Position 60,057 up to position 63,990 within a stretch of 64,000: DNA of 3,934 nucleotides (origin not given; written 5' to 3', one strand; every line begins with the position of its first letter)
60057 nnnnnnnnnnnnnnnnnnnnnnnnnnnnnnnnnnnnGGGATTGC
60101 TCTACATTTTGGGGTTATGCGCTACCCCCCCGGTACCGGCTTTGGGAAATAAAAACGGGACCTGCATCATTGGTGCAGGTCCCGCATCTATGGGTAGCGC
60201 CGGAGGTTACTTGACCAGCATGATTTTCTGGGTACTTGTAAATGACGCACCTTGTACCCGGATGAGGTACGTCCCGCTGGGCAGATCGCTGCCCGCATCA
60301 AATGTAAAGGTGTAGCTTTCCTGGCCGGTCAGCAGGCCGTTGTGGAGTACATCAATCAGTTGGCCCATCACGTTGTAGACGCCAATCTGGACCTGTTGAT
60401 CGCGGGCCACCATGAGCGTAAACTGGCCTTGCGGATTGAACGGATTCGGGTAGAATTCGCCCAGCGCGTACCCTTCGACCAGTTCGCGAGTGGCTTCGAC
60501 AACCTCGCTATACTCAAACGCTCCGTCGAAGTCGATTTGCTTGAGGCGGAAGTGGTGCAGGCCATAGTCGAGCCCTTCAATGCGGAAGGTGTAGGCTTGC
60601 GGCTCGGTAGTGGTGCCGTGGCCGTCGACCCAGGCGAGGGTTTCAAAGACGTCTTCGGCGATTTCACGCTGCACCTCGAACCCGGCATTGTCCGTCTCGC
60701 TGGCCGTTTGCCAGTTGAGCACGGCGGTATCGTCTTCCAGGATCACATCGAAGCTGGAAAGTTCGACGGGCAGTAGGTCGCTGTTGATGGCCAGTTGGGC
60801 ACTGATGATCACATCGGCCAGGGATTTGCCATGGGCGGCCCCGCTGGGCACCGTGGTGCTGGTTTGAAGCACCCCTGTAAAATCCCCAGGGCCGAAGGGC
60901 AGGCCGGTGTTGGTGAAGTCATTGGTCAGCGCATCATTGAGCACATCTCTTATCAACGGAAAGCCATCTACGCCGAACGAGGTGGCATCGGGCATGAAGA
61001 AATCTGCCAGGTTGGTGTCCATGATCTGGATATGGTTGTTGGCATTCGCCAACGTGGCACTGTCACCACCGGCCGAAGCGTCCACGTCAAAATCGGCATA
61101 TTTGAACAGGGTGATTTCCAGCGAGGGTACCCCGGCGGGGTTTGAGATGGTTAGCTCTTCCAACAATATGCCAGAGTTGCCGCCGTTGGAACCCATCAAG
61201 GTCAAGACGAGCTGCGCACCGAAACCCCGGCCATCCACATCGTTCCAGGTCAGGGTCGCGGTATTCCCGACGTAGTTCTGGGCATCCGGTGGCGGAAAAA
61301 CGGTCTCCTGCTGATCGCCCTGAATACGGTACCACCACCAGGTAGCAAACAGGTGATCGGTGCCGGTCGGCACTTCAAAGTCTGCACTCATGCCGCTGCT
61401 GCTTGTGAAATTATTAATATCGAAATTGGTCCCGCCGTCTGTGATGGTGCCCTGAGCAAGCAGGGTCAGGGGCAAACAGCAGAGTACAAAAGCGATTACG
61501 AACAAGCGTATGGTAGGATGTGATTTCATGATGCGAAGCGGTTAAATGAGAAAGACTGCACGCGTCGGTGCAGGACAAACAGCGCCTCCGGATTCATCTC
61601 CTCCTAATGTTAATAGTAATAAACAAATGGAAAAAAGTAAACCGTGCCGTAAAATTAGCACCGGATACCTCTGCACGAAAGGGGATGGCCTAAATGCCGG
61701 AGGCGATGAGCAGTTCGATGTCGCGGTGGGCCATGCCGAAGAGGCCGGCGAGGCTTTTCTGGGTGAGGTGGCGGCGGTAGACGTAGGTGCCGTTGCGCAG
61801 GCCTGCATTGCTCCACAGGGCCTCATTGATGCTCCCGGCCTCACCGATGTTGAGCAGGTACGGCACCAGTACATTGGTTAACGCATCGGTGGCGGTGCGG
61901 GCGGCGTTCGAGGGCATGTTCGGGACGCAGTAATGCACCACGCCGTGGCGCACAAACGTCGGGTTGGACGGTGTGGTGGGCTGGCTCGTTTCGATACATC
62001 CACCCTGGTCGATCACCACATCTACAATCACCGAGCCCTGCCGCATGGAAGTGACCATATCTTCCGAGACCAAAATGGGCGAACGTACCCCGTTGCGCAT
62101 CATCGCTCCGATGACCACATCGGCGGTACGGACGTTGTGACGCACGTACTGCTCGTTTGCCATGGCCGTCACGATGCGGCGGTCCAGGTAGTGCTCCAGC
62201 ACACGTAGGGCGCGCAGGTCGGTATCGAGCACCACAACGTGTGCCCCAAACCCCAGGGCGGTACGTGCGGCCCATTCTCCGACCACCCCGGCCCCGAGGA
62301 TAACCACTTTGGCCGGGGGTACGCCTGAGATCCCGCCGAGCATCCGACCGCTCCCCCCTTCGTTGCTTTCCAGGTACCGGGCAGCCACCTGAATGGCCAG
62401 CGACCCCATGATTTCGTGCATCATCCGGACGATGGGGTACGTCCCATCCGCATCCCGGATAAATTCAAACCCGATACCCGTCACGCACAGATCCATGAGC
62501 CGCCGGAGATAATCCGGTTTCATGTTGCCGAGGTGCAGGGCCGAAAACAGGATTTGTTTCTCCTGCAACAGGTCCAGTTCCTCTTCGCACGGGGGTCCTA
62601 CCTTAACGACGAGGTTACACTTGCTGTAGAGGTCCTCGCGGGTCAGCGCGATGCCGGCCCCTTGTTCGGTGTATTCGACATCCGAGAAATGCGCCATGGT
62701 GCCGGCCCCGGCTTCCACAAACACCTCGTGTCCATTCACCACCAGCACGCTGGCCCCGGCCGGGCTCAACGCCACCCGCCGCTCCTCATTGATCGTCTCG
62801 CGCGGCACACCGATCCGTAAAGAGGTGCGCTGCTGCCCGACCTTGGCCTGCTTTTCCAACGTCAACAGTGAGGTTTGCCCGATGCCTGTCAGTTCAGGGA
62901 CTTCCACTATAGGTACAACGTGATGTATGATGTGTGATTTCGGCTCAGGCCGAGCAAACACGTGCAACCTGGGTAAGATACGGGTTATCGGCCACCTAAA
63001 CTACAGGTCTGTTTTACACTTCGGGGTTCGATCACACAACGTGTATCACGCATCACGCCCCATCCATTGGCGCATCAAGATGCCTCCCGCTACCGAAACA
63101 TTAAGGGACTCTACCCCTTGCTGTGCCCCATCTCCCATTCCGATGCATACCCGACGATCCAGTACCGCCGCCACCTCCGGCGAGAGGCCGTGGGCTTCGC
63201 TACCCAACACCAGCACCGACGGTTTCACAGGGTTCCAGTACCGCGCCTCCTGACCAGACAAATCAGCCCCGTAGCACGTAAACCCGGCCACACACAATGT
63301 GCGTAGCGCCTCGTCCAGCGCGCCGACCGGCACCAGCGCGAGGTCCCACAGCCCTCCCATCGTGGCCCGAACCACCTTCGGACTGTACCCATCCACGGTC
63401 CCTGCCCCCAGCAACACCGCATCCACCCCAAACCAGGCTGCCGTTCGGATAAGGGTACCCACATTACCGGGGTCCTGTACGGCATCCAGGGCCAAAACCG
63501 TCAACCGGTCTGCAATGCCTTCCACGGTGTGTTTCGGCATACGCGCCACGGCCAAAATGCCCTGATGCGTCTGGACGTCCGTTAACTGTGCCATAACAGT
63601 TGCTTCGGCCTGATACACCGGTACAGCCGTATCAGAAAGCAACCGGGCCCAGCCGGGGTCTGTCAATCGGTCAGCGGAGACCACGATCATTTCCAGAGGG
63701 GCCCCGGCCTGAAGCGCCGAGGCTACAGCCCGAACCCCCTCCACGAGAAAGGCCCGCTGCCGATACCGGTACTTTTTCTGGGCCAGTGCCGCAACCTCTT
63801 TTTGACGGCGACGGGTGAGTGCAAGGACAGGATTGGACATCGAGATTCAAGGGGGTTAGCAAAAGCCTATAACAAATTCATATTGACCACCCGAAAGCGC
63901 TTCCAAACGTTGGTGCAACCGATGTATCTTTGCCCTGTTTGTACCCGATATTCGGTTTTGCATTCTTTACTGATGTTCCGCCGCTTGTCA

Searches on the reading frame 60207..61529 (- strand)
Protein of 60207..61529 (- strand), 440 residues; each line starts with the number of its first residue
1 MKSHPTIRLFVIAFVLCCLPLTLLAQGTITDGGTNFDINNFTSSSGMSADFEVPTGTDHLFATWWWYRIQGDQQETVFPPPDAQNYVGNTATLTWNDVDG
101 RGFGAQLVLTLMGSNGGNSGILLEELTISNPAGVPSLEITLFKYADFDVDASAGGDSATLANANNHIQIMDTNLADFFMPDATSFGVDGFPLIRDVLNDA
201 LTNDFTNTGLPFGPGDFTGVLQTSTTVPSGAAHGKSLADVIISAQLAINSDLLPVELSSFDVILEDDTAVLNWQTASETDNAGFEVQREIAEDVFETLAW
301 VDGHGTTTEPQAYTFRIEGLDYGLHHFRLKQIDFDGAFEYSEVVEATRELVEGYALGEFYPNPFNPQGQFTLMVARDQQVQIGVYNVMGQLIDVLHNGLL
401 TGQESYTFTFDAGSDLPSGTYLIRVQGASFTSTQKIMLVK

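Call 3: search_protein_families(library=pfam, proteins=[window:60207-61529:-])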
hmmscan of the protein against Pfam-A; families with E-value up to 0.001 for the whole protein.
window:60207-61529:- (440 aa): 1 family
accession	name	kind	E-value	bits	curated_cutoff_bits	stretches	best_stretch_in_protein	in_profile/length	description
PF18962.6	Por_Secre_tail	-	6.9e-08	33.1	27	1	360-437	2-74/75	Secretion system C-terminal sorting domain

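Call 4: search_protein_families(library=ncbifam, proteins=[window:60207-61529:-])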
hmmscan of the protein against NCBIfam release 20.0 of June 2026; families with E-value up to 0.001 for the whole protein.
window:60207-61529:- (440 aa): 3 families
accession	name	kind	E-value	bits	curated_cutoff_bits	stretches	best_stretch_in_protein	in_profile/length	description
TIGR04183.1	Por_Secre_tail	domain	2e-09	37.3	23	1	360-437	2-70/72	T9SS type A sorting domain-containing protein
NF033707.1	T9SS_sortase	equivalog_domain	3.7e-06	24.9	420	1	314-429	955-1079/1095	type IX secretion system sortase PorU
NF038113.1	T9SSA_dep_M36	equivalog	3.9e-05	22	885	1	347-438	785-868/869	T9SS-dependent M36 family metallopeptidase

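Call 48: search_protein_families(library=pfam, proteins=[window:60207-61529:-], max_evalue=0.001)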
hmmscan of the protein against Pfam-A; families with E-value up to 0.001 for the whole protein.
window:60207-61529:- (440 aa): 1 family
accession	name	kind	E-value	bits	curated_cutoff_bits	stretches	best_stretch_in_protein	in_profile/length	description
PF18962.6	Por_Secre_tail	-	6.9e-08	33.1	27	1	360-437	2-74/75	Secretion system C-terminal sorting domain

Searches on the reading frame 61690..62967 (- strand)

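Call 3: search_protein_families(library=pfam, proteins=[window:61690-62967:-])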
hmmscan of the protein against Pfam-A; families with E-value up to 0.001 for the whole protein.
window:61690-62967:- (425 aa): 5 families
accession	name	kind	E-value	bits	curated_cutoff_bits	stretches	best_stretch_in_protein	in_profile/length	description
PF01262.27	AlaDh_PNT_C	-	2.3e-71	240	23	1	191-403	1-213/214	Alanine dehydrogenase/PNT, C-terminal domain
PF05222.21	AlaDh_PNT_N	-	1.9e-34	119.3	30.4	1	53-186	1-135/136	Alanine dehydrogenase/PNT, N-terminal domain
PF13241.12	NAD_binding_7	-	8.8e-05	23.5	22.1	1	219-295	8-75/104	Putative NAD(P)-binding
PF07992.20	Pyr_redox_2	-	0.00059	19.8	26.1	1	211-272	142-196/291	Pyridine nucleotide-disulphide oxidoreductase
PF02826.25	2-Hacid_dh_C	-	0.00088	19.1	25.1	0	218-316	36-125/178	D-isomer specific 2-hydroxyacid dehydrogenase, NAD binding domain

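Call 4: search_protein_families(library=ncbifam, proteins=[window:61690-62967:-])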
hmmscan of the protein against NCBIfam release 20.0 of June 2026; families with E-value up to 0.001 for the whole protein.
window:61690-62967:- (425 aa): 8 families
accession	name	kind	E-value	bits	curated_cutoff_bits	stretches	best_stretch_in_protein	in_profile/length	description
TIGR00518.1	alaDH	equivalog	1.3e-104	350.1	391.85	1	51-415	2-363/370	alanine dehydrogenase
NF006942.0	PRK09424.1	equivalog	5.3e-40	137.6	383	2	51-249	2-196/510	Re/Si-specific NAD(P)(+) transhydrogenase subunit alpha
TIGR00561.1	pntA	equivalog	2.5e-33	115.5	444.4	2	51-249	1-195/511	Re/Si-specific NAD(P)(+) transhydrogenase subunit alpha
NF007039.0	PRK09496.3-2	equivalog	5.7e-05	22.1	293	1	220-286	2-70/446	Trk system potassium transporter TrkA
NF007032.0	PRK09496.1-4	equivalog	0.00022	20.3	309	1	220-286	2-70/457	Trk system potassium transporter TrkA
NF006162.0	PRK08306.1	equivalog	0.00039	19.8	261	1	219-324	155-249/297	dipicolinate synthase subunit DpsA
TIGR02853.1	spore_dpaA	equivalog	0.00067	19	319.65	0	219-324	152-246/287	dipicolinic acid synthetase subunit A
NF000744.0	PRK00045.1-3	equivalog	0.00078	18.4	429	0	189-316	167-285/447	glutamyl-tRNA reductase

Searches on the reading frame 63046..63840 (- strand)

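Call 3: search_protein_families(library=pfam, proteins=[window:63046-63840:-])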
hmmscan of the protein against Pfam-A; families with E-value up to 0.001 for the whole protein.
window:63046-63840:- (264 aa): 4 families
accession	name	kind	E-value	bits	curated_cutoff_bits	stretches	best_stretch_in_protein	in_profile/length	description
PF00588.24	SpoU_methylase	-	7.1e-31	107.6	29.7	1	115-256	3-141/142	SpoU rRNA Methylase family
PF22435.1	MRM3-like_sub_bind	-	2.2e-16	60.5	27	1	12-97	3-84/84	MRM3-like substrate binding domain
PF08032.17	SpoU_sub_bind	-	4.2e-09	37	22.8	1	32-103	1-74/76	RNA 2'-O ribose methyltransferase substrate binding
PF22655.1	SpoU_sub_bind_like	-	4.7e-07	30.7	27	1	16-87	8-79/90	SpoU L30e-like domain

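Call 4: search_protein_families(library=ncbifam, proteins=[window:63046-63840:-])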
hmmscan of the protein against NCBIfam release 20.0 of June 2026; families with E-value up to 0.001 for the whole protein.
window:63046-63840:- (264 aa): 6 families
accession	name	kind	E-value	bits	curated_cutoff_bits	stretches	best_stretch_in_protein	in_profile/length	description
TIGR00186.1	rRNA_methyl_3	equivalog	4.7e-34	117.9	160.15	1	33-260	5-237/240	23S rRNA (guanosine(2251)-2'-O)-methyltransferase RlmB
NF008117.0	PRK10864.1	equivalog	1.4e-17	63.9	267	1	110-261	193-340/344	tRNA/rRNA methyltransferase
NF000477.1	NshR_TsnR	equivalog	1.6e-14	54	425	1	22-260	23-261/266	NshR/TsnR family 23S rRNA methyltransferase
NF008386.0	PRK11181.1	equivalog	1.2e-12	47.6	366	1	68-256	43-235/244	23S rRNA (guanosine(2251)-2'-O)-methyltransferase RlmB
NF000035.1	nosihep_NshR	exception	3.2e-09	36.7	500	1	22-258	23-259/274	NshR family nosiheptide/thiostrepton resistance 23S rRNA methyltransferase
NF008295.0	PRK11081.1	equivalog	7.7e-09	35.4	227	1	113-256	20-158/230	tRNA (guanosine(18)-2'-O)-methyltransferase TrmH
